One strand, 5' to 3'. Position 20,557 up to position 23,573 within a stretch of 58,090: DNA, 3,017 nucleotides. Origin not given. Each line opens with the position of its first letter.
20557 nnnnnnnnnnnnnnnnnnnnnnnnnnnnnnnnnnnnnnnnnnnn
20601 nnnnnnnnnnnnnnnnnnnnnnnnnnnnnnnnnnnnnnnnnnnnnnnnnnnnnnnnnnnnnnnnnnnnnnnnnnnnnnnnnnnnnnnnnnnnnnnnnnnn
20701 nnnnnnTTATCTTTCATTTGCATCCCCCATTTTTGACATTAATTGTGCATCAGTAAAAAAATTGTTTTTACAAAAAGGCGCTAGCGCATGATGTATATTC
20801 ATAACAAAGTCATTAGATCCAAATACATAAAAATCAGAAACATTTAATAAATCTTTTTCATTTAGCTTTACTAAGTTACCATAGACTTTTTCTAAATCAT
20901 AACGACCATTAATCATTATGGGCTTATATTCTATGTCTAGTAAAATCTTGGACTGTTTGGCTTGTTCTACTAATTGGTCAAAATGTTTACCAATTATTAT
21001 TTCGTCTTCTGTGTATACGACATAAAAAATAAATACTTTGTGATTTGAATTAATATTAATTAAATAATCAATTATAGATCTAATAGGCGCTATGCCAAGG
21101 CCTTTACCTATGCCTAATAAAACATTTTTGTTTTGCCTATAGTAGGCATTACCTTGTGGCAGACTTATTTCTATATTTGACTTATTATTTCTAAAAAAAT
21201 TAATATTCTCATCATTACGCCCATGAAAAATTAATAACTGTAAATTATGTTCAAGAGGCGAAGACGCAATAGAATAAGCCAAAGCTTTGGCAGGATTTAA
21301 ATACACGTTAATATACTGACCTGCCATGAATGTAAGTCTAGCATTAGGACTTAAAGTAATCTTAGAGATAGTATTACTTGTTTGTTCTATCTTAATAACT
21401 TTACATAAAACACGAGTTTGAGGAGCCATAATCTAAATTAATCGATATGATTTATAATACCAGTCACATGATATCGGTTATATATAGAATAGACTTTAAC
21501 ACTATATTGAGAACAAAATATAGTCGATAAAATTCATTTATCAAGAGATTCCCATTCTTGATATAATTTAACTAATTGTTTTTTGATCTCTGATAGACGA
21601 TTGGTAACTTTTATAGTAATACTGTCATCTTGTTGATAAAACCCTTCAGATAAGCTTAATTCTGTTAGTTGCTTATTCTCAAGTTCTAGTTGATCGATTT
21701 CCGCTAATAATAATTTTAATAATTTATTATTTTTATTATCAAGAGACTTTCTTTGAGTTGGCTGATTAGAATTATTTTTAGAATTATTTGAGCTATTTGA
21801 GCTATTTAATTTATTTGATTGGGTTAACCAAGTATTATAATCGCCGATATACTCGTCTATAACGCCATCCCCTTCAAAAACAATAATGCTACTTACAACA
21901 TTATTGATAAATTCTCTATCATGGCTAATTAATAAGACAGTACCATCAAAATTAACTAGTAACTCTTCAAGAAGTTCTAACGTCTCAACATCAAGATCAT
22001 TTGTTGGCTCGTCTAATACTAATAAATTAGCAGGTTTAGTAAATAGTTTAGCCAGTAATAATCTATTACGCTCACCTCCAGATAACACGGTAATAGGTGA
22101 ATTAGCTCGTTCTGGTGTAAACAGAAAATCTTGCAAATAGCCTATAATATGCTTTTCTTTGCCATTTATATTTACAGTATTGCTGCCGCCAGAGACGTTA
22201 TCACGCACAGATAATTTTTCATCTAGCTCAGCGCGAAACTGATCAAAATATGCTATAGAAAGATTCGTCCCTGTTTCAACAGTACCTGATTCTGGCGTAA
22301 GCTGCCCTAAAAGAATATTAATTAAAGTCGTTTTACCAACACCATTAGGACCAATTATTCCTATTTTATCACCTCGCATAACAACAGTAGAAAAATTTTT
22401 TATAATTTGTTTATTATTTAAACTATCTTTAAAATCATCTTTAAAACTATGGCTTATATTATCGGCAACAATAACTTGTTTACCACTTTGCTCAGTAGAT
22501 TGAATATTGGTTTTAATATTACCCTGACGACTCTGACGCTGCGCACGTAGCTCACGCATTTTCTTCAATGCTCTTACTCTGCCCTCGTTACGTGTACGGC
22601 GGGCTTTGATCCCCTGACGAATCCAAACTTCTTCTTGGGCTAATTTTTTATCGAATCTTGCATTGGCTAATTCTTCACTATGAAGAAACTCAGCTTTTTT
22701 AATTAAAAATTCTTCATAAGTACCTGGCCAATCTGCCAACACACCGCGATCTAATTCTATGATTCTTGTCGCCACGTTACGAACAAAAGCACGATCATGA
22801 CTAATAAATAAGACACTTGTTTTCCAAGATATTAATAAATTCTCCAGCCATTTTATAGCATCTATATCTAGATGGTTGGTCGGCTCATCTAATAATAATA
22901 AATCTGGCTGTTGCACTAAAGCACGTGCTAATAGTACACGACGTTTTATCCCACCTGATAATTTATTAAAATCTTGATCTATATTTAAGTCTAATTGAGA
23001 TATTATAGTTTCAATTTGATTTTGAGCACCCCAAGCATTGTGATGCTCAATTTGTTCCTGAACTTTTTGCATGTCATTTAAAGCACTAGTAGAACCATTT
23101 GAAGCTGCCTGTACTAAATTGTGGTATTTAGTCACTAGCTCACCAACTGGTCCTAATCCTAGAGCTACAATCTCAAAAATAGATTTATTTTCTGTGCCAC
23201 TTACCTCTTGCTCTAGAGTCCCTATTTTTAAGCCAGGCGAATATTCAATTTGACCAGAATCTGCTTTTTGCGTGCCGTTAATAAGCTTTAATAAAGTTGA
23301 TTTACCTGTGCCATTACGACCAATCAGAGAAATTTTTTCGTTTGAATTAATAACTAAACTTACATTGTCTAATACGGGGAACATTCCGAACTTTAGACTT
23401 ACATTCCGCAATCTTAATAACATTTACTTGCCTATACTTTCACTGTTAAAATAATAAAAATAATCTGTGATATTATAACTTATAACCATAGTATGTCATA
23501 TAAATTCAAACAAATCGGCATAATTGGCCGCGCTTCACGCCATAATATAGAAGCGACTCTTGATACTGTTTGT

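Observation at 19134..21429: Stand-alone two-gene halogenation cassette (flavin reductase + PrnA-like halogenase) with no biosynthetic cluster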

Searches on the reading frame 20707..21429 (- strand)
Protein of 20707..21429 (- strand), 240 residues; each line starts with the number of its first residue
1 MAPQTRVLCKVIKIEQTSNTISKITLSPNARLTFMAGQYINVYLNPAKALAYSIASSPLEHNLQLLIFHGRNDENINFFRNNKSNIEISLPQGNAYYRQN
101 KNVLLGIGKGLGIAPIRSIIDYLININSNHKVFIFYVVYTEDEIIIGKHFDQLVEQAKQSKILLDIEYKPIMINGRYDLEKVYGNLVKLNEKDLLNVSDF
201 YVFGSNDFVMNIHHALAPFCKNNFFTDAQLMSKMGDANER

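Call 3: search_protein_families(library=pfam, proteins=[window:20707-21429:-], max_evalue=0.01)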
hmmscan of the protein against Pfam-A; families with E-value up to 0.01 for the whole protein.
window:20707-21429:- (240 aa): 1 family
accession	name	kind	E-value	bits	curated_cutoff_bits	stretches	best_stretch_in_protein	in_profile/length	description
PF00175.26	NAD_binding_1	-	1.1e-05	26.5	22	1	107-160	2-56/109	Oxidoreductase NAD-binding domain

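Call 4: search_protein_families(library=ncbifam, proteins=[window:20707-21429:-], max_evalue=0.01)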
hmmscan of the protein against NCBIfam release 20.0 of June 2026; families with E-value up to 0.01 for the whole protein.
window:20707-21429:- (240 aa): 17 families
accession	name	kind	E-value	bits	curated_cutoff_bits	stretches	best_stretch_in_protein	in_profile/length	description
NF005963.0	PRK08051.1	equivalog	4.6e-26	91.5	230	1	6-216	3-214/233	NAD(P)H-flavin reductase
NF052252.1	flav_redu_LuxG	exception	7.7e-23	80.9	340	1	7-211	1-208/232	flavin mononucleotide reductase LuxG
NF040810.1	BenC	equivalog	7.1e-17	61.6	430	1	6-215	104-314/333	benzoate 1,2-dioxygenase electron transfer component BenC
NF040830.1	sulfhyd_ShyC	equivalog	6.7e-11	41.9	600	1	29-167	34-174/288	NAD(P)-dependent hydrogenase/sulfhydrogenase 2 subunit gamma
NF008822.0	PRK11872.1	equivalog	8.4e-11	41.4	402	1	6-216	106-320/341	anthranilate 1,2-dioxygenase electron transfer component AntC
NF006220.0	PRK08345.1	subfamily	1.4e-10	40.9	395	1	30-187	39-199/294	cytochrome-c3 hydrogenase subunit gamma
NF009805.0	PRK13289.1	equivalog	1.3e-09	37.5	432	1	10-217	158-378/399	NO-inducible flavohemoprotein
NF007964.0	PRK10684.1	equivalog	7.3e-09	35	383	1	8-228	11-241/333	NADH oxidoreductase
NF045803.1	MethMoxFADbindMmoC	equivalog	3.7e-08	32.5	500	1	8-162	108-274/343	aromatic/alkene monooxygenase hydroxylase FAD-binding subunit MmoC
NF000796.0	PRK00054.1-1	equivalog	8.6e-07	28.5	224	1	7-154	4-141/254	dihydroorotate dehydrogenase electron transfer subunit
TIGR01941.1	nqrF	equivalog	9.4e-07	28.1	295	1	84-158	253-328/405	NADH:ubiquinone reductase (Na(+)-transporting) subunit F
NF004317.0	PRK05713.1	equivalog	1e-05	25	338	1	8-162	93-253/312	iron-sulfur-binding ferredoxin reductase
TIGR02160.1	PA_CoA_Oxy5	hypoth_equivalog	1.8e-05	23.7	420.8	1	34-216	33-226/352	1,2-phenylacetyl-CoA epoxidase subunit PaaE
NF000798.0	PRK00054.1-3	equivalog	0.00036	20.3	219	1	9-156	8-150/244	dihydroorotate dehydrogenase electron transfer subunit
NF040835.1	sulfhyd_HydG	equivalog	0.0014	17.9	650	1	31-142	47-163/292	NADPH-dependent hydrogenase/sulfhydrogenase 1 subunit gamma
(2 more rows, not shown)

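Call 8: search_solved_structures(query=window:20707-21429:-, max_evalue=0.001, show_alignments=1)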
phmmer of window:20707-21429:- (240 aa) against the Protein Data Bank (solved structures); distinct sequences matched with E-value up to 0.001: 4.
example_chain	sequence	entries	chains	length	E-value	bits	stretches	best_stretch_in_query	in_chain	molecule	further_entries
1qfj_A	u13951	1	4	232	9e-09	38.3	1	6-137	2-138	PROTEIN (FLAVIN REDUCTASE)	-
1krh_A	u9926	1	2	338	1.1e-06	31.5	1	30-155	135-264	Benzoate 1,2-Dioxygenase Reductase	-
7qty_A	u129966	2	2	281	0.00025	23.8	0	85-155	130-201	Na(+)-translocating NADH-quinone reductase subunit F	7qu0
4g1b_A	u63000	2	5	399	0.00088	22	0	96-180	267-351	Flavohemoglobin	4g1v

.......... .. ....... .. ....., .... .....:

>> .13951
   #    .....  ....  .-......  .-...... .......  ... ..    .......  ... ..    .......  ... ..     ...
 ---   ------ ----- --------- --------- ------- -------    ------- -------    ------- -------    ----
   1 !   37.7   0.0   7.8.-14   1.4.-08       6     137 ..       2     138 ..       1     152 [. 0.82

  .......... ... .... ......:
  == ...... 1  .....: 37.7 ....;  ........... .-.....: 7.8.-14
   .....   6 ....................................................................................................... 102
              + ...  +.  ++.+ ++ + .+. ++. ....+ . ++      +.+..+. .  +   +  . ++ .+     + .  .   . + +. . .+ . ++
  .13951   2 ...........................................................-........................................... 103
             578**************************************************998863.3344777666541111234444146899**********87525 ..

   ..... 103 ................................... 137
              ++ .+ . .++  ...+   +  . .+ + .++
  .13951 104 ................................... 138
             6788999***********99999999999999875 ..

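Call 30: find_homologous_proteins(query=window:20707-21429:-, max_evalue=0.001)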
Query window:20707-21429:- (240 aa): 6 proteins with E <= 0.001 among 244 candidates.
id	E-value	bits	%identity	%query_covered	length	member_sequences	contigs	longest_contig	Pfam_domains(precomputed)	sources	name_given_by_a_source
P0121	5.6e-154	528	100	100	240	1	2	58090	-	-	-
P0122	2.0e-94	333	64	99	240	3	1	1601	-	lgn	-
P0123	4.8e-8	51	29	68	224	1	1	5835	PF00175.27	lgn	-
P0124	9.2e-7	47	29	59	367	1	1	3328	PF00111.33,PF00175.27,PF00970.31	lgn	-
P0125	6.4e-5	41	30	83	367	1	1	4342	PF00111.33,PF00175.27,PF00970.31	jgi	jgi:Na+-transporting NADH:ubiquinone oxidoreductase subunit F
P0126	6.7e-4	37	28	51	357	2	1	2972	PF00111.33,PF00175.27,PF00970.31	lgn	-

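Call 49: search_protein_representatives(alignment_id=A1)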
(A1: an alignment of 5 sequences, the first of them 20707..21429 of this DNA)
Query: 5 sequences, 240 profile positions. Proteins with E-value up to 0.001 (for the whole library): 5938; up to 1e-10: 647; up to 1e-30: 6. The best 150 are listed.
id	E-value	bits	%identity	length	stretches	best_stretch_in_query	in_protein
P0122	8.0e-111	385.5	-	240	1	2-237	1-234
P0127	6.8e-83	294.0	-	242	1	10-237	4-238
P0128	8.2e-74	264.3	-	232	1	9-234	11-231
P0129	2.2e-68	246.5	-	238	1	4-233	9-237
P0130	6.6e-50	186.0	-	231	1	8-231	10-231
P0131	6.2e-40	153.4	-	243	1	10-234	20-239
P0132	1.3e-25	106.5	-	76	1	166-239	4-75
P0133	8.0e-23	97.4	-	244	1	7-231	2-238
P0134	4.8e-22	94.8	-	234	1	7-202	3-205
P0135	1.3e-21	93.4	-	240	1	5-230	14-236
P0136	1.9e-21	92.9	-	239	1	9-219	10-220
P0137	1.9e-20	89.6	-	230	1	2-170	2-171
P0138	7.4e-20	87.7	-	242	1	5-170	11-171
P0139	1.0e-19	87.2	-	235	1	4-214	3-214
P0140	1.1e-19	87.1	-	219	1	30-220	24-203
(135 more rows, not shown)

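Call 50: find_related_loci(query=A1, collection=metagenome_contigs, flank=6000)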
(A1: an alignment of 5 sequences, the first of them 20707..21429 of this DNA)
Query A1 (240 aa) in metagenome_contigs; peptide patterns used: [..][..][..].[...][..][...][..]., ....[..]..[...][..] (x = any residue, [..] = any of these).
340 stretches matched a pattern; 2 encode a relative of the query (tblastn E <= 1e-3); 2 distinct loci.
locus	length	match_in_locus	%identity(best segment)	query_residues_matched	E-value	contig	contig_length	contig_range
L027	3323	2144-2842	45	7-233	1e-54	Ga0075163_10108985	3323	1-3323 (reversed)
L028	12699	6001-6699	44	7-233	5e-52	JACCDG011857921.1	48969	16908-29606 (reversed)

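Call 53: find_encoding_contigs(protein=P0131, flank=6000, max_places=2)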
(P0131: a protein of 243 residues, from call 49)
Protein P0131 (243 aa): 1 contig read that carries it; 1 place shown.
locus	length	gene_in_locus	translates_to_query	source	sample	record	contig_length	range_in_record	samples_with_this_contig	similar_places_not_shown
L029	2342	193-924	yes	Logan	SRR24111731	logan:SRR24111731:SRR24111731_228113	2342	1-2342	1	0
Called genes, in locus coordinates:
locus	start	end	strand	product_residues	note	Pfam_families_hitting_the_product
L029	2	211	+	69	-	?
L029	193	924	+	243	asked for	-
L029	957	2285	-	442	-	PF17885:Smoa_sbd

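Call 69: predict_structure(alignment_id=A1)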
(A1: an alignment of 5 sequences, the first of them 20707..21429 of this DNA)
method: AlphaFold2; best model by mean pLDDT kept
length: 240 residues; sequences in the alignment: 5
mean_pLDDT: 79.8   pTM: 0.81
mean pLDDT of the five models: 79.8, 79.0, 72.9, 66.5, 62.6
residues with pLDDT >= 90: 47; 70-90: 139; 50-70: 42; < 50: 12
segments of 3 or more residues with pLDDT < 50: 1-3, 232-240
pLDDT, mean of each block of 10 residues (from residue 1): 71 86 91 89 87 91 87 77 83 72 86 89 83 86 71 66 68 75 84 87 89 84 79 35
secondary structure, 60 per line:
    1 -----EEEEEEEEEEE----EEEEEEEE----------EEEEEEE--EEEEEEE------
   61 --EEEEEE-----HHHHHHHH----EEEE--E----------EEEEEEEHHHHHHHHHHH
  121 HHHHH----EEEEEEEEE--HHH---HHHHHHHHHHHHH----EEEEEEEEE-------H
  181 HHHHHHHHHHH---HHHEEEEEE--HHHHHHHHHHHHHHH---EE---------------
elements in order: E6-16 E21-28 E39-45 E48-54 E63-68 H74-81 E86-89 E103-109 H110-125 E130-138 H147-159 E164-172 H180-191 E198-203 H206-220

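Call 72: fold_search(model_id=the predicted structure, library=pdb)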
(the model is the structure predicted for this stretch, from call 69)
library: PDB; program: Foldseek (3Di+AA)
matches with E <= 10: 1286; with E <= 0.001: 289
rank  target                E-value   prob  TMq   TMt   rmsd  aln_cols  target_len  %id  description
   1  1qfj_A                6.3e-17  1.00  0.77  0.81   2.9       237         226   19  CRYSTAL STRUCTURE OF NAD(P)H:FLAVIN OXIDOREDUCTASE FROM ESCHERICHIA COLI (released 1999-06-01)
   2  4eh1_A                2.3e-16  1.00  0.71  0.72   4.0       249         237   17  Crystal Structure of the Flavohem-like-FAD/NAD Binding Domain of Nitric Oxide Dioxygenase from Vibrio cholerae O1 biov (released 2012-04-25)
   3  9nez_C                1.2e-15  1.00  0.73  0.63   6.1       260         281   18  Structure of the Pyrococcus furiosus SHI complex (released 2025-07-09)
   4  9nf0_C                3.9e-15  1.00  0.72  0.61   6.2       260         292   18  Structure of the NADPH-bound Pyrococcus furiosus SHI complex (released 2025-07-09)
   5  1krh_A                4.2e-15  1.00  0.72  0.53   4.3       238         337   20  X-ray Structure of Benzoate Dioxygenase Reductase (released 2002-05-15)
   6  4eh1_B                5.0e-15  1.00  0.68  0.69   5.1       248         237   16  Crystal Structure of the Flavohem-like-FAD/NAD Binding Domain of Nitric Oxide Dioxygenase from Vibrio cholerae O1 biov (released 2012-04-25)
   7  5tr9_A                8.2e-15  1.00  0.74  0.72   4.0       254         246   14  Crystal Structure of a ferredoxin NADP+ reductase from Neisseria gonorrhoeae with bound FAD (released 2016-11-09)
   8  5thx                  8.2e-15  1.00  0.72  0.68   4.5       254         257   17  Crystal Structure of a ferredoxin NADP+ reductase from Neisseria gonorrhoeae with bound NADP and FAD (released 2016-10-19)
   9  2pia                  9.3e-15  1.00  0.70  0.54   3.9       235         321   16  PHTHALATE DIOXYGENASE REDUCTASE: A MODULAR STRUCTURE FOR ELECTRON TRANSFER FROM PYRIDINE NUCLEOTIDES TO [2FE-2S] (released 1993-04-15)
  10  4wqm                  9.3e-15  1.00  0.72  0.54   4.7       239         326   17  Structure of the toluene 4-monooxygenase NADH oxidoreductase T4moF, K270S K271S variant (released 2015-09-09)
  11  6o0a                  1.1e-14  1.00  0.71  0.46   3.8       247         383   19  Crystal structure of flavohemoglobin from Malassezia yamatoensis with bound FAD and heme determined by iron SAD phasing (released 2019-03-06)
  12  6kbh                  1.1e-14  1.00  0.68  0.24   4.1       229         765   16  Crystal structure of an intact type IV self-sufficient cytochrome P450 monooxygenase (released 2020-07-01)
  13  8dos_A                1.3e-14  1.00  0.72  0.70   4.5       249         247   12  Crystal structure of Ferredoxin (flavodoxin):NADP(+) oxidoreductase from Klebsiella pneumoniae (released 2022-07-27)
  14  7c3a_C                1.6e-14  1.00  0.72  0.54   4.5       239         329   17  Ferredoxin reductase in carbazole 1,9a-dioxygenase (released 2021-05-26)
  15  4k1x_A                2.7e-14  1.00  0.70  0.67   4.6       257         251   17  Ferredoxin-NADP(H) Reductase mutant with Ala 266 replaced by Tyr (A266Y) and residues 267-272 deleted. (released 2013-11-13)
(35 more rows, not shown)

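Call 74: search_protein_families(library=pfam, proteins=[L029:957-2285:-], max_evalue=0.01)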
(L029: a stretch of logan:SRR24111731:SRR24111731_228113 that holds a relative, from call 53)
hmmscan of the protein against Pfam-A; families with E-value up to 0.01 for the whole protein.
L029:957-2285:- (442 aa): 2 families
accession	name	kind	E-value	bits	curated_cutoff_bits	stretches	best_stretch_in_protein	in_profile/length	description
PF17885.6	Smoa_sbd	-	4.8e-31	107.6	25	1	148-255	1-108/108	Styrene monooxygenase A putative substrate binding domain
PF07992.20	Pyr_redox_2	-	0.00085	19.3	26.1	1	4-57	3-54/291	Pyridine nucleotide-disulphide oxidoreductase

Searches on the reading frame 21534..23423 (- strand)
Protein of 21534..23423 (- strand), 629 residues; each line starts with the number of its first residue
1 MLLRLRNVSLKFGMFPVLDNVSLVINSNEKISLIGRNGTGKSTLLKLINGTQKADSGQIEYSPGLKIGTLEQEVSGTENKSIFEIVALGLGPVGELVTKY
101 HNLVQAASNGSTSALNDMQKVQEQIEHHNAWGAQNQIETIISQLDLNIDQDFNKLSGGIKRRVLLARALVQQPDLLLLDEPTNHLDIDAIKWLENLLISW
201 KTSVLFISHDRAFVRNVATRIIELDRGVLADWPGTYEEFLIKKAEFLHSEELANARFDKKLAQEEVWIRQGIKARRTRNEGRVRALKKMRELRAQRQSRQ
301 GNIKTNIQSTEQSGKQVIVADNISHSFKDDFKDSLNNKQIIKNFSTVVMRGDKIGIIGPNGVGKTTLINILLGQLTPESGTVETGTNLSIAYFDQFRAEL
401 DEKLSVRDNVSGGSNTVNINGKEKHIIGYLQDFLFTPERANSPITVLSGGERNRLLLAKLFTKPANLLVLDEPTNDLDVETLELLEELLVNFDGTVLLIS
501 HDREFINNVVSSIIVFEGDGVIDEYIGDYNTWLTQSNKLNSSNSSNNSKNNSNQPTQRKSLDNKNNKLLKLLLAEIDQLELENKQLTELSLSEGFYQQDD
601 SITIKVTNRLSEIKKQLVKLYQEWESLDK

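Call 3: search_protein_families(library=pfam, proteins=[window:21534-23423:-], max_evalue=0.01)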
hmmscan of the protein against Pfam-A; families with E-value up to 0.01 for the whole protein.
window:21534-23423:- (629 aa): 25 families
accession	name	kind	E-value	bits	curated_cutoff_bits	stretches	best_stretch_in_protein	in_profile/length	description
PF00005.33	ABC_tran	-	7.9e-49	166.2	25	2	18-183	1-137/137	ABC transporter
PF13304.12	AAA_21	-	2e-13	51.5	27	2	33-86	4-61/304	AAA domain, putative AbiEii toxin, Type IV TA system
PF12848.13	ABC_tran_Xtn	-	6.5e-11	42.6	25.9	1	222-297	1-78/85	ABC transporter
PF02463.25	SMC_N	-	8.3e-11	42.2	40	1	352-517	25-213/220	RecF/RecN/SMC N terminal domain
PF13555.12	AAA_29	-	1.6e-07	31.4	27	0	21-45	15-39/61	P-loop containing region of AAA domain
PF01926.29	MMR_HSR1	-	3.2e-07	30.9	21.9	0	353-380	1-27/113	50S ribosome-binding GTPase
PF13191.12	AAA_16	-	4.1e-07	31.1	32.6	1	356-491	29-158/167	AAA ATPase domain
PF13401.12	AAA_22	-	1.7e-06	28.8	27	1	356-492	10-114/130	AAA domain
PF03193.22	RsgA_GTPase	-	2.6e-06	27.8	30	1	338-383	94-138/174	RsgA GTPase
PF16326.10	ABC_tran_CTD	-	5.2e-06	27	32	1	562-627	3-67/69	ABC transporter C-terminal domain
PF00004.35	AAA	-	8.1e-06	26.8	21.2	0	356-376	3-23/131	ATPase family associated with various cellular activities (AAA)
PF13479.12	AAA_24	-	6.7e-05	23.2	27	0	353-371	4-22/195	AAA domain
PF08477.19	Roc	-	0.00024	21.8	27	0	353-389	1-37/119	Ras of Complex, Roc, domain of DAPkinase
PF12775.13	AAA_7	-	0.0004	20.4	25.8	0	345-382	27-64/181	P-loop containing dynein motor region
PF00006.31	ATP-synt_ab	-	0.00067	19.8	29.5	0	347-374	10-37/213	ATP synthase alpha/beta family, nucleotide-binding domain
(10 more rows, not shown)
